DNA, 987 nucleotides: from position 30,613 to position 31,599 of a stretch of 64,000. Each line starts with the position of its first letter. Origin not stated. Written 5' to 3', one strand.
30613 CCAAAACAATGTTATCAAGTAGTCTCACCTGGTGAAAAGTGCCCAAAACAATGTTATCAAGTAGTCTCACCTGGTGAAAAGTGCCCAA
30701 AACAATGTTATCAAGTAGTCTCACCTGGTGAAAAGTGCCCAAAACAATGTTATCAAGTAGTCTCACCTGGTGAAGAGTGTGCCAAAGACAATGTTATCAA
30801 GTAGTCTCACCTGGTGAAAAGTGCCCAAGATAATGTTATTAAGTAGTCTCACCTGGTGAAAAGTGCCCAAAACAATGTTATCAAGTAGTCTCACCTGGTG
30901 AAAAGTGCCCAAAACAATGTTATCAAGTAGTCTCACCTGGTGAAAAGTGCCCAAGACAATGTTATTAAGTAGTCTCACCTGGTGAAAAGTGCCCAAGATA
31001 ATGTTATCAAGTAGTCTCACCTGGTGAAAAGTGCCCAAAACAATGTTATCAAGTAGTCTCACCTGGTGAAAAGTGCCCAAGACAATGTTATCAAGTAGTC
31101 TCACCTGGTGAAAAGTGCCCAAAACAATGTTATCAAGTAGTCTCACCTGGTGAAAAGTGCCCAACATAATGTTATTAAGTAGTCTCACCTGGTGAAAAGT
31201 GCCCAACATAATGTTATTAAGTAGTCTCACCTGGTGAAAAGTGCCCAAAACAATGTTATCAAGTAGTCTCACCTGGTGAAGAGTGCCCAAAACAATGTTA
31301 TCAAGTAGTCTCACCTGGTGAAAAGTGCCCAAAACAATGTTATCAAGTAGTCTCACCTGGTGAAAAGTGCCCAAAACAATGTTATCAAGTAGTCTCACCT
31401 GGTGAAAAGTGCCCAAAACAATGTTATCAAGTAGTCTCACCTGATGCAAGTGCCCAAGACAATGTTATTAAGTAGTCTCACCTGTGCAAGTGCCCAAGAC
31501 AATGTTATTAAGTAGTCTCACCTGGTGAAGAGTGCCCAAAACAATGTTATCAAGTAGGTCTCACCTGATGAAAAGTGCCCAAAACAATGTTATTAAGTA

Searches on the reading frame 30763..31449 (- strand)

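Call 29: search_protein_families(library=pfam, proteins=[window:30763-31449:-], max_evalue=0.01)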
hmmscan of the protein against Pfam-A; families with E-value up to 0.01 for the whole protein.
window:30763-31449:- (228 aa): 4 families
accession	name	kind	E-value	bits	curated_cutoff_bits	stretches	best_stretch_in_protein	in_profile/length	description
PF21300.2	LbR_Ice_bind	-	4.3e-14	52.8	30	0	107-172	29-95/97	Grass antifreeze beta roll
PF21309.3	C5_CUB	-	1.3e-10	41.7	27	0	125-154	12-41/57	Complement component 5, CUB domain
PF10611.14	DUF2469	-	9.7e-06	26.5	25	0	182-211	55-84/100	Protein of unknown function (DUF2469)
PF25253.1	DUF7855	-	0.00013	22.8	27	0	20-46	21-47/112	Family of unknown function (DUF7855)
